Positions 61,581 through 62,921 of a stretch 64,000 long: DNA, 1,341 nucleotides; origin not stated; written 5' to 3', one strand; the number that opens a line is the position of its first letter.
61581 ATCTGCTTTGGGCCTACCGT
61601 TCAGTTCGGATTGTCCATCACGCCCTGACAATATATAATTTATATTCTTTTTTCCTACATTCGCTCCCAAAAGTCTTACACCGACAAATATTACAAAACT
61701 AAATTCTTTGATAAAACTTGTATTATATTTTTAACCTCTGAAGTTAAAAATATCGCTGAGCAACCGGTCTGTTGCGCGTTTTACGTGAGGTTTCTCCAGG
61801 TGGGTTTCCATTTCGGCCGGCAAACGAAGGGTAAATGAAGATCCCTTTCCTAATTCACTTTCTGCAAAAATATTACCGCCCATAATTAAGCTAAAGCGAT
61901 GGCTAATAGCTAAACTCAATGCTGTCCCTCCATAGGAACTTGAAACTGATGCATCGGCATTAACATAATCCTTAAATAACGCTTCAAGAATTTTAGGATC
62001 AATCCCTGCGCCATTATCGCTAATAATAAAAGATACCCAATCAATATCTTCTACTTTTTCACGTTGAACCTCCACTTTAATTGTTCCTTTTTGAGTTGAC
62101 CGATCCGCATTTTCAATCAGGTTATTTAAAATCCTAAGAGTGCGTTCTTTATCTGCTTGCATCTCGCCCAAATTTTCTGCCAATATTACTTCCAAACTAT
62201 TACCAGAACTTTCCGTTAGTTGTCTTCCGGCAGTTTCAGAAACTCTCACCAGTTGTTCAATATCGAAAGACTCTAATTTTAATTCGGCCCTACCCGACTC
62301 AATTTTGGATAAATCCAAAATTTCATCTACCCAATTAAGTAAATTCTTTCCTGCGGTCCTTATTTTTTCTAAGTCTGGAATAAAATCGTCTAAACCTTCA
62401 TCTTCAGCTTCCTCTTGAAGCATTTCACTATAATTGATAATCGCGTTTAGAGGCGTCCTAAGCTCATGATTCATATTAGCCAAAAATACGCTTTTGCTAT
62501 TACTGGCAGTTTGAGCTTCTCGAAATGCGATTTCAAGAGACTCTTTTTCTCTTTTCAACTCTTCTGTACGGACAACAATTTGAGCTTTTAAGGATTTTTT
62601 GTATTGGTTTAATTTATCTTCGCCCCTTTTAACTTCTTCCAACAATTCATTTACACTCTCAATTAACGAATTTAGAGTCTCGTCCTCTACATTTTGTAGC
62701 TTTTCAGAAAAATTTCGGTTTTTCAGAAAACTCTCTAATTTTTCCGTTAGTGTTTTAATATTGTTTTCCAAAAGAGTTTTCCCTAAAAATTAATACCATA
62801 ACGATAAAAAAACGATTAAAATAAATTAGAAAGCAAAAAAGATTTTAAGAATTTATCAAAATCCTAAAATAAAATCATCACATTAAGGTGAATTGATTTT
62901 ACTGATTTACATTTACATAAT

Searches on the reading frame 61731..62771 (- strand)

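Call 91: search_protein_families(library=pfam, proteins=[window:61731-62771:-], max_evalue=0.00001)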
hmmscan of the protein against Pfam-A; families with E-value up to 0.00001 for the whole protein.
window:61731-62771:- (346 aa): 2 families
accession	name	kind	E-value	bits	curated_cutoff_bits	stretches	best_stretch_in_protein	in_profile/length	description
PF02518.31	HATPase_c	-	9.6e-23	81.2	26.4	1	207-320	2-110/111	Histidine kinase-, DNA gyrase B-, and HSP90-like ATPase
PF00512.31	HisKA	-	1.6e-16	60.5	26.9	1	93-160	2-66/66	His Kinase A (phospho-acceptor) domain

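Call 97: search_protein_families(library=ncbifam, proteins=[window:61731-62771:-], max_evalue=0.00001)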
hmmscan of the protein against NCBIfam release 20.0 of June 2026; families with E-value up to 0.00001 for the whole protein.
window:61731-62771:- (346 aa): 70 families (the best 25 are shown)
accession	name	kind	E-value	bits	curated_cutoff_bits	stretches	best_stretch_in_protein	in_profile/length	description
TIGR02956.1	TMAO_torS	equivalog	2.9e-52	177.9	676.5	1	42-329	406-692/967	TMAO reductase system sensor histidine kinase/response regulator TorS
NF041947.1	LuxQ_Vibrio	equivalog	3.3e-47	160.9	1200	1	75-333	455-710/843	quorum-sensing autoinducer 2 sensor kinase/phosphatase LuxQ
NF008318.0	PRK11107.1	equivalog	8.8e-45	153.1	890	1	78-325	278-524/920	two-component sensor histidine kinase BarA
NF038297.2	hybrid_HK_HrmK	equivalog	2.7e-41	141.9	725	1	66-329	208-467/607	hybrid histidine kinase/response regulator HrmK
NF011874.0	PRK15347.1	equivalog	4.2e-41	140.9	852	1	18-323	337-618/921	two component system sensor kinase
NF008543.0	PRK11466.1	equivalog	6.9e-40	136.7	982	1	38-333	389-676/914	TMAO reductase system sensor histidine kinase/response regulator TorS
NF046044.1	PnpS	equivalog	4.6e-39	134.5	400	1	4-318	76-390/390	two-component system histidine kinase PnpS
NF008099.0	PRK10841.1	equivalog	4.7e-36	123.9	920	1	76-334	453-705/949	two-component system sensor histidine kinase RcsC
NF008302.0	PRK11091.1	equivalog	6.5e-36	123.8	838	1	86-327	276-513/779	aerobic respiration two-component sensor histidine kinase ArcB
NF050805.1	CellDivHKDivJCaul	equivalog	2.2e-35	121.9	1000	1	73-321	278-522/531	cell cycle sensor histidine kinase DivJ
TIGR02966.1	phoR_proteo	equivalog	6e-35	120.8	334.2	1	40-316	60-332/333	phosphate regulon sensor histidine kinase PhoR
NF045901.1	HisKinLetSLeg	equivalog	4.9e-34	117.5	1650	1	42-320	242-519/906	two-component system sensor histidine kinase LetS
NF040691.1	MtrAB_MtrB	equivalog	1.8e-32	113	450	1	77-329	255-502/507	MtrAB system histidine kinase MtrB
NF033092.0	HK_WalK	equivalog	2.2e-32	112.4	725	1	85-318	364-593/594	cell wall metabolism sensor histidine kinase WalK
NF047465.1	hybrid_HK_LvrA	exception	5.5e-32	110.7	1200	1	10-344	127-451/819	hybrid histidine kinase/response regulator LvrA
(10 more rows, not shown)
